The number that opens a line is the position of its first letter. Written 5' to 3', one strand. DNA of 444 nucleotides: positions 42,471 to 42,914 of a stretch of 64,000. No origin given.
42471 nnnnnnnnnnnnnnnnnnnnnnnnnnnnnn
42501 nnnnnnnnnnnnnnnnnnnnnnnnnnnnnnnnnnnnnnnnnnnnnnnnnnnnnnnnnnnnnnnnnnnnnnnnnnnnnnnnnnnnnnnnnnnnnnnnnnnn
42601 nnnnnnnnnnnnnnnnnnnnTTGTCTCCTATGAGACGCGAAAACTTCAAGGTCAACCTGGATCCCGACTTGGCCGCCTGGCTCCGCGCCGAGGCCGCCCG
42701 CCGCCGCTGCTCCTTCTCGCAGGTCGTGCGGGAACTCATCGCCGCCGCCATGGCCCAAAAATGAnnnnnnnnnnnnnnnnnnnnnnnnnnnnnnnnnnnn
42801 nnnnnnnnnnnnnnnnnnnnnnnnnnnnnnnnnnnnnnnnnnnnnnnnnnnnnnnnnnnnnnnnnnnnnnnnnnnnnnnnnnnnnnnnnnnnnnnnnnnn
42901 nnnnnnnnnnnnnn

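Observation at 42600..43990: TnpB element with a translationally coupled RHH gene, inserted between the baseplate W and J genes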

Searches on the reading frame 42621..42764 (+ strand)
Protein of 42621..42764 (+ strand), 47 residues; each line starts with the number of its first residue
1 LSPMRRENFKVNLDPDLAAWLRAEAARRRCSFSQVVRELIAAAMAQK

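Call 5: search_protein_families(library=pfam, proteins=[window:42621-42764:+], max_evalue=0.1)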
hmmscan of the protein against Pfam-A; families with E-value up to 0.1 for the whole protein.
window:42621-42764:+ (47 aa): 2 families
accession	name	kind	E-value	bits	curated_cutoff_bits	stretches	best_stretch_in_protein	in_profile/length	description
PF22513.2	FitA-like_RHH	-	3.1e-05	24.3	27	1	12-43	7-38/39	Antitoxin FitA-like, ribbon-helix-helix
PF01402.27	RHH_1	-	0.00081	19.7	20.5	1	9-43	2-36/39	Ribbon-helix-helix protein, copG family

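Call 8: find_homologous_proteins(query=window:42621-42764:+, max_evalue=0.01)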
Query window:42621-42764:+ (47 aa): 1 proteins with E <= 0.01 among 1 candidates.
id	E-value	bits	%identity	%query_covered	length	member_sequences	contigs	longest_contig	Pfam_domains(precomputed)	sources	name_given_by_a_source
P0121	3.9e-17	77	91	94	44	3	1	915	-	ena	-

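Call 10: find_encoding_contigs(protein=P0121, flank=5000)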
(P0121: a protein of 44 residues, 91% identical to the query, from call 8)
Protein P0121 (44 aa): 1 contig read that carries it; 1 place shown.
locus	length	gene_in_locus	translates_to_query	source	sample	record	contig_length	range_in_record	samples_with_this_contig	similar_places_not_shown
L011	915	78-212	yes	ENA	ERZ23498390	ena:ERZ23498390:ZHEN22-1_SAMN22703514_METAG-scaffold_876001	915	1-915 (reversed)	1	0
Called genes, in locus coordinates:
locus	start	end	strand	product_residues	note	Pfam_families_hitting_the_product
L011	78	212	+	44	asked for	-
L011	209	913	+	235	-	?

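Call 83: search_solved_structures(query=A6, max_evalue=1, show_alignments=2)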
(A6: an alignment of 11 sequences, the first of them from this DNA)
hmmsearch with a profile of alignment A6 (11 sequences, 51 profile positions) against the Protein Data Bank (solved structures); distinct sequences matched with E-value up to 1: 3.
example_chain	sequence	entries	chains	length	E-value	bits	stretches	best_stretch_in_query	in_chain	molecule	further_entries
5x3t_A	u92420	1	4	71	0.0096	19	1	14-47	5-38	Antitoxin VapB26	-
8zah_A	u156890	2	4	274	0.064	16.4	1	9-36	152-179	Magnesium transport protein CorA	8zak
8fzb_A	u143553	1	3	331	0.34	14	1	24-49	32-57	Protein-lysine N-methyltransferase EEF2KMT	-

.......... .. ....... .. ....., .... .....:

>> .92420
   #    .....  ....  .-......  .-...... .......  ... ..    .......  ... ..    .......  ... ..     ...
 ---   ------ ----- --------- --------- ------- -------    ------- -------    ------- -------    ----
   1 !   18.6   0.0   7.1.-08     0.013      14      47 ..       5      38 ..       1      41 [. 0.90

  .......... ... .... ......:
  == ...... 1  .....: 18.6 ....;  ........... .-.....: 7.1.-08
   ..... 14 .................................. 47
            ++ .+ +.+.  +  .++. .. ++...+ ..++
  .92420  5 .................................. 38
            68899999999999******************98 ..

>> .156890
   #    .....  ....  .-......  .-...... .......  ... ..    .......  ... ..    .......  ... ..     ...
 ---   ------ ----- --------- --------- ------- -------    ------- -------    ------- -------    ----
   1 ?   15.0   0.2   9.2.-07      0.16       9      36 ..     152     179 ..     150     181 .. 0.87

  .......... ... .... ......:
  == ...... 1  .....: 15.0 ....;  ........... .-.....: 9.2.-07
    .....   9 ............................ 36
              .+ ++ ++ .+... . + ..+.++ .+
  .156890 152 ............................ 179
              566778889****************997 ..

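Call 84: search_protein_families(library=pfam, alignment_id=A6, max_evalue=0.01)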
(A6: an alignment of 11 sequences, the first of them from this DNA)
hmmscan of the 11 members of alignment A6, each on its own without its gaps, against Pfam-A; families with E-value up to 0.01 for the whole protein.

A. member 1, seq(44 aa): 2 families
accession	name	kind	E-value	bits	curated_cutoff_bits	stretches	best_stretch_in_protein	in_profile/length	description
PF22513.2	FitA-like_RHH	-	2.5e-05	24.6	27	1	9-40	7-38/39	Antitoxin FitA-like, ribbon-helix-helix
PF01402.27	RHH_1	-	0.00066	20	20.5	1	6-40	2-36/39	Ribbon-helix-helix protein, copG family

B. families by the number of members that match (of 11 scanned): 4 families
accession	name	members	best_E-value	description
PF01402.27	RHH_1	10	1.4e-07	Ribbon-helix-helix protein, copG family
PF22513.2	FitA-like_RHH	4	2.5e-05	Antitoxin FitA-like, ribbon-helix-helix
PF12441.14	CopG_antitoxin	2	0.00095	CopG antitoxin of type II toxin-antitoxin system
PF09274.16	ParG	1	0.00091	ParG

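Call 91: search_protein_families(library=ncbifam, alignment_id=A6, max_evalue=0.01)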
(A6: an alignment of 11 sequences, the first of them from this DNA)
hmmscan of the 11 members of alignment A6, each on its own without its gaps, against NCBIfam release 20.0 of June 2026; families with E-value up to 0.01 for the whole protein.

A. member 1, seq(44 aa): 0 families

B. families by the number of members that match (of 11 scanned): 0 families

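Call 92: search_protein_families(library=phrogs, proteins=[window:42630-42764:+], max_evalue=0.001)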
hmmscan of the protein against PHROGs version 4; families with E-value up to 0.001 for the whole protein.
window:42630-42764:+ (44 aa): 0 families
